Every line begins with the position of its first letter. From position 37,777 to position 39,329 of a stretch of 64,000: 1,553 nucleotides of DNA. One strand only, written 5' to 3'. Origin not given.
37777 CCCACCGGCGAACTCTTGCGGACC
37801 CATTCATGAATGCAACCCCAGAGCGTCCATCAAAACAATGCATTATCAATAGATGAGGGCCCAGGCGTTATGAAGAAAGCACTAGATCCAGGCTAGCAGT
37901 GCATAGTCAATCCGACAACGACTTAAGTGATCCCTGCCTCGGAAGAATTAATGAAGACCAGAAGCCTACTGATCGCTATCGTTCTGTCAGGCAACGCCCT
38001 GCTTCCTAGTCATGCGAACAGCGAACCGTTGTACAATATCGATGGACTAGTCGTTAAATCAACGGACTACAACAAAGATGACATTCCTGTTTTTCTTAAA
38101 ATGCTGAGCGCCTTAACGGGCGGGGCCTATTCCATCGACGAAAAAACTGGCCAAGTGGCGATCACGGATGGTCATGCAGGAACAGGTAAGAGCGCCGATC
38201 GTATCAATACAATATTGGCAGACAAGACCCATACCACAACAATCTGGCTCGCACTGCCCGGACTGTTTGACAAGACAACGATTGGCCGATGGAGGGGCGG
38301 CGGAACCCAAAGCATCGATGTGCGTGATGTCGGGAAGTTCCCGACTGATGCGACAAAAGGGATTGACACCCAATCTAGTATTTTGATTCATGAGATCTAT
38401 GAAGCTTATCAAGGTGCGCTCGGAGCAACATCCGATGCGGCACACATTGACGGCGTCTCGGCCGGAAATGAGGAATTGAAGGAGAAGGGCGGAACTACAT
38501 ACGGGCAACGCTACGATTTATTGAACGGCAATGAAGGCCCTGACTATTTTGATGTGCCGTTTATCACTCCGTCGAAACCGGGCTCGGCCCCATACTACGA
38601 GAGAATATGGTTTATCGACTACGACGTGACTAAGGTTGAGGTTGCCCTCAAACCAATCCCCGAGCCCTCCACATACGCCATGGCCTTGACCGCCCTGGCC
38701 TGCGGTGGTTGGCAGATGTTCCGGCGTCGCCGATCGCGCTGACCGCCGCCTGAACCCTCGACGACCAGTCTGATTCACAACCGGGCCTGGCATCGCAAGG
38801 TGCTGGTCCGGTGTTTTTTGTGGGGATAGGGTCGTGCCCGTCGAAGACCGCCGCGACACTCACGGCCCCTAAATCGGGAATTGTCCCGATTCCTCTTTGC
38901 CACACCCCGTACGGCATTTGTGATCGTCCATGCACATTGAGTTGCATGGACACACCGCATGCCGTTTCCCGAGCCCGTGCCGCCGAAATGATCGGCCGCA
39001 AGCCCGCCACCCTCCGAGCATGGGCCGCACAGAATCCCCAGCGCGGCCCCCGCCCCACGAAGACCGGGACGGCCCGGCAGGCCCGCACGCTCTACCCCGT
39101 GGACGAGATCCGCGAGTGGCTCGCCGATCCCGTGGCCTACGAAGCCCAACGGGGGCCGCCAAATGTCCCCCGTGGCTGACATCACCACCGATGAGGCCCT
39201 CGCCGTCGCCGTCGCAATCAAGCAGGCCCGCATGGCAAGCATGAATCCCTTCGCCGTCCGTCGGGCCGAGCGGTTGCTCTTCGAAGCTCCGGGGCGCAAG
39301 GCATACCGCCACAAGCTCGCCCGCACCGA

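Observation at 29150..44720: Tandem array of three differently decayed copies of a phage/satellite-like element beside a tRNA-Ser-like gene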

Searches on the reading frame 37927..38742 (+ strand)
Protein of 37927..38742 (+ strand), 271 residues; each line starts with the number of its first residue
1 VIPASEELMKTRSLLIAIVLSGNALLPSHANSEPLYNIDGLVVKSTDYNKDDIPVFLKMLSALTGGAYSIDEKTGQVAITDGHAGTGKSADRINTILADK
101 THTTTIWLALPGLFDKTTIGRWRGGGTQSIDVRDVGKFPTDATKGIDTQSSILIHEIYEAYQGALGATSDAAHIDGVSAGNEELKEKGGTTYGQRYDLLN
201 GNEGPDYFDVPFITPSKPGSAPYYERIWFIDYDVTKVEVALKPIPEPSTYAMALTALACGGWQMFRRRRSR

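Call 9: search_protein_families(library=pfam, max_evalue=0.01, proteins=[window:37927-38742:+])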
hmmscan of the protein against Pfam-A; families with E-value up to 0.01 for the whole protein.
window:37927-38742:+ (271 aa): 1 family
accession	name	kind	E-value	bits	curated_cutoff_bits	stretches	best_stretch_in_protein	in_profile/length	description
PF07589.16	PEP-CTERM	-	0.0017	18.8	20.7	1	243-269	1-24/24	PEP-CTERM motif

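Call 26: search_protein_families(library=phrogs, max_evalue=0.01, proteins=[window:37927-38742:+])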
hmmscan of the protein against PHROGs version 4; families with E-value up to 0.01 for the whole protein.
window:37927-38742:+ (271 aa): 0 families

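Call 27: search_protein_families(library=ncbifam, max_evalue=0.01, proteins=[window:37927-38742:+])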
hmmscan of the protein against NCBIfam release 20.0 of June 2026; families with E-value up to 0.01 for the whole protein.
window:37927-38742:+ (271 aa): 2 families
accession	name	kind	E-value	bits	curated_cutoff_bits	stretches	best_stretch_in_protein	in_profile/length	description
NF038126.1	PEP_CTERM_FxDxF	subfamily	0.00026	21.3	50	1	239-267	137-164/165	FxDxF family PEP-CTERM protein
NF038129.1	PEP_NF038129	equivalog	0.0021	17.9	65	1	238-268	165-193/194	NF038129 family PEP-CTERM protein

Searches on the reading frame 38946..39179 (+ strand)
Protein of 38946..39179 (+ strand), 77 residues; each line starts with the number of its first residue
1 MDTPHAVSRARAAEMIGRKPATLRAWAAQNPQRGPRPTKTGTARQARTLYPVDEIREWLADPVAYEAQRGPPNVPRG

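Call 40: search_protein_families(library=pfam, max_evalue=0.01, proteins=[window:38946-39179:+])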
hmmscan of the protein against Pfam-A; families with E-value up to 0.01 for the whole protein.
window:38946-39179:+ (77 aa): 1 family
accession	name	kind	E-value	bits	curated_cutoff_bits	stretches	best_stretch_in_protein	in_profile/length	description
PF12728.13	HTH_17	-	0.0061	17.2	27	0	12-60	7-48/51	Helix-turn-helix domain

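Call 77: search_protein_families(library=padloc, max_evalue=0.01, proteins=[window:38946-39179:+])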
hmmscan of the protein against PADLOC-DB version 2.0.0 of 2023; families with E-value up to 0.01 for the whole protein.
window:38946-39179:+ (77 aa): 0 families
